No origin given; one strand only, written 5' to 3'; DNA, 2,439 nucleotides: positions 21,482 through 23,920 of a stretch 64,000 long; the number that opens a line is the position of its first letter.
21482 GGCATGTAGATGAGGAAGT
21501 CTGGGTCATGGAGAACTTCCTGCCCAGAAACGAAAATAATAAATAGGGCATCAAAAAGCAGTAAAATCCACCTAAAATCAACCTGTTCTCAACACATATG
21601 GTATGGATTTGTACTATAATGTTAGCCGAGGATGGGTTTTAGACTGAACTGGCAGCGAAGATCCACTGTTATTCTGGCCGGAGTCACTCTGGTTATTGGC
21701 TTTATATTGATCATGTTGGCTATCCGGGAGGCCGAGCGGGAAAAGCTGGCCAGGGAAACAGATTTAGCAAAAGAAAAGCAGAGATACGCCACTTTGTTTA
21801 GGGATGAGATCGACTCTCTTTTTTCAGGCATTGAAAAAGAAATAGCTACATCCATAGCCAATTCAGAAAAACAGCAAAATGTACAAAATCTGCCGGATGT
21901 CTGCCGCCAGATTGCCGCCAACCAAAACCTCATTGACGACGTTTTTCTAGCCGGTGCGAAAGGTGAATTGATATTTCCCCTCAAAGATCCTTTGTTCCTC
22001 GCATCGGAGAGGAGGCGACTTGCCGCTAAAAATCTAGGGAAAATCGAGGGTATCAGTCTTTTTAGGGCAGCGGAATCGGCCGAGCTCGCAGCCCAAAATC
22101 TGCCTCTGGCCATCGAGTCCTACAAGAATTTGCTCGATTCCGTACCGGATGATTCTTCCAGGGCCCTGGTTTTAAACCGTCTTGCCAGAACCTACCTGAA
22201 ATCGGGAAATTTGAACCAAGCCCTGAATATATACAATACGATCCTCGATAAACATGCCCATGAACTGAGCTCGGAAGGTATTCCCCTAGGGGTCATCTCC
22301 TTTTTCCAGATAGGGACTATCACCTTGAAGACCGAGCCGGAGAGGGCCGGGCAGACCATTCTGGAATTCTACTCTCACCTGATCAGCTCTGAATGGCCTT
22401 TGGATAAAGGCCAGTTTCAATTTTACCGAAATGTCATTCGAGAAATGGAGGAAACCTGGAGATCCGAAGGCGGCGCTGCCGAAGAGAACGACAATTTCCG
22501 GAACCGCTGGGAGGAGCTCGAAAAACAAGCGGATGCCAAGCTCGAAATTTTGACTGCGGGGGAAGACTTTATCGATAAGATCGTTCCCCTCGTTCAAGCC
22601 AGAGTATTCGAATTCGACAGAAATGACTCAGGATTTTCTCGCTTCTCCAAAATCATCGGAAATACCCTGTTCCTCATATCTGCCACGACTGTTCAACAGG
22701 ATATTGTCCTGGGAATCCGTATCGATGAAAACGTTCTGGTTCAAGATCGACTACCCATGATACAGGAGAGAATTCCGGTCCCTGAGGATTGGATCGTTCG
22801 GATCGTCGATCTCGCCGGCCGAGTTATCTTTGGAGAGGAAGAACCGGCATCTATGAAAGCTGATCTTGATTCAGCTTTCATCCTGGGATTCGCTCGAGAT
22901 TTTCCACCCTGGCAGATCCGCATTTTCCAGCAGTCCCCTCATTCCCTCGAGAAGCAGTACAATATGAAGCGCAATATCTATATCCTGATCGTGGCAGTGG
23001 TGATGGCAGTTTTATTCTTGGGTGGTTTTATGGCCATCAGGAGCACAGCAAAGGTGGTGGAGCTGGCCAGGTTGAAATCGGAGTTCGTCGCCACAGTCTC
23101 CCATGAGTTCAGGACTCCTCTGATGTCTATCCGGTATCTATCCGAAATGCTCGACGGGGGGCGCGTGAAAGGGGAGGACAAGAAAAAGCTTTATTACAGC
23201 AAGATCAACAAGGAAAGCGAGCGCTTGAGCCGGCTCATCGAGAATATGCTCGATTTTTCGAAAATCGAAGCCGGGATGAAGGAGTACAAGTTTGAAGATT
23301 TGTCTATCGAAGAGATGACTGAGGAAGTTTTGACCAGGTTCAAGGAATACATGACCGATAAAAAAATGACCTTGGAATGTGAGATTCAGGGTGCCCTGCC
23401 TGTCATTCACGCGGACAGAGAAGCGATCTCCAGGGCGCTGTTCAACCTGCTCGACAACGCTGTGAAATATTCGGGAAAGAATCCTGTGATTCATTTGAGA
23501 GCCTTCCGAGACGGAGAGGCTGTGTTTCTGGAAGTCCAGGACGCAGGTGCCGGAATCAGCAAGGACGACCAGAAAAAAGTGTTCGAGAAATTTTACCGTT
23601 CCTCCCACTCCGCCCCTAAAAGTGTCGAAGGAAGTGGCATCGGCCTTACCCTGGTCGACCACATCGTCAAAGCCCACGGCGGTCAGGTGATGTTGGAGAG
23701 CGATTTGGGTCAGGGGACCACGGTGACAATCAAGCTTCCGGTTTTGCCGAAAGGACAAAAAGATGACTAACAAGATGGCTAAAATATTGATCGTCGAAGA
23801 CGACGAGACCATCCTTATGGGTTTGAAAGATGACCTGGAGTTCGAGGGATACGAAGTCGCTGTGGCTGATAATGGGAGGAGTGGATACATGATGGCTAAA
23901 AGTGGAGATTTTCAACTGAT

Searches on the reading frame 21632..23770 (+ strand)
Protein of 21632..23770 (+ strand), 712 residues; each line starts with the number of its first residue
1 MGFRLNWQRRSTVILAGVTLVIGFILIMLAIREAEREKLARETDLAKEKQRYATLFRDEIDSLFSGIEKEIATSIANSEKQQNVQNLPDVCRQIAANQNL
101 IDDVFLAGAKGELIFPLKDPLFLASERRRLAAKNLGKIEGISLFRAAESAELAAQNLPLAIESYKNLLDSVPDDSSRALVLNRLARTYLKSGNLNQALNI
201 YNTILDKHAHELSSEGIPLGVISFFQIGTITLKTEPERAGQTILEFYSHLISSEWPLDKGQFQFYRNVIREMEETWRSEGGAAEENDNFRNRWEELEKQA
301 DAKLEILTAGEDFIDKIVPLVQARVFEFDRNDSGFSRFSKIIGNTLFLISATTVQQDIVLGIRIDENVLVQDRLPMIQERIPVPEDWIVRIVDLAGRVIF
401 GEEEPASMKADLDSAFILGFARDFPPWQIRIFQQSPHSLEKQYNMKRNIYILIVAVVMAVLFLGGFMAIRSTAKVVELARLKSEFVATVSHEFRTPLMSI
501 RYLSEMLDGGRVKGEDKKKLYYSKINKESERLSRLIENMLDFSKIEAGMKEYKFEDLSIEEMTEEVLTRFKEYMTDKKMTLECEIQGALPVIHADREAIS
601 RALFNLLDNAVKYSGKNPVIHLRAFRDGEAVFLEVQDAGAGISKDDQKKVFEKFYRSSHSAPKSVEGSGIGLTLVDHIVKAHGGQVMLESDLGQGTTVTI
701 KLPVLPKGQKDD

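Call 4: search_protein_families(library=pfam, proteins=[window:21632-23770:+], max_evalue=0.1)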
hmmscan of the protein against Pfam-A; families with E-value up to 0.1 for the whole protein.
window:21632-23770:+ (712 aa): 15 families
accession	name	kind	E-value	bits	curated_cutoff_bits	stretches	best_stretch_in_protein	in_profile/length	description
PF02518.31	HATPase_c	-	7.2e-26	91.2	26.4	1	595-704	2-109/111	Histidine kinase-, DNA gyrase B-, and HSP90-like ATPase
PF00512.31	HisKA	-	1.7e-19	70.1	26.9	1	482-548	2-66/66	His Kinase A (phospho-acceptor) domain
PF14501.12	HATPase_c_5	-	1.4e-06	28.6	22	1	597-691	4-91/102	GHKL domain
PF14559.12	TPR_19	-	6.5e-06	26.8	25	1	152-209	2-56/68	Tetratricopeptide repeat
PF13424.12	TPR_12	-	0.00033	21.2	30.1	1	151-205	13-72/77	Tetratricopeptide repeat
PF13174.12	TPR_6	-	0.00035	21.5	26.3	0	183-208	5-30/33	Tetratricopeptide repeat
PF13589.12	HATPase_c_3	-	0.0055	17.2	25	1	600-667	4-71/137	Histidine kinase-, DNA gyrase B-, and HSP90-like ATPase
PF07719.23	TPR_2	-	0.0071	16.8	27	1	178-205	1-28/34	Tetratricopeptide repeat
PF13176.12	TPR_7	-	0.014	15.9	27.9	0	181-203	2-24/36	Tetratricopeptide repeat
PF18768.7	RNPP_C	-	0.017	15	26.5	0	180-211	81-112/213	RNPP family C-terminal domain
PF13581.12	HATPase_c_2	-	0.042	14.3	27.4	1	606-700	39-125/127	Histidine kinase-like ATPase domain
PF13432.12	TPR_16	-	0.044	14.7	32.7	0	150-206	6-59/65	Tetratricopeptide repeat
PF00515.34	TPR_1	-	0.059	13.7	27.8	0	178-205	1-28/34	Tetratricopeptide repeat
PF11174.13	DUF2970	-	0.06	13.6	27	0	12-31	32-51/56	Protein of unknown function (DUF2970)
PF09976.15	TPR_21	-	0.067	13.4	25.5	0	150-202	85-137/193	Tetratricopeptide repeat-like domain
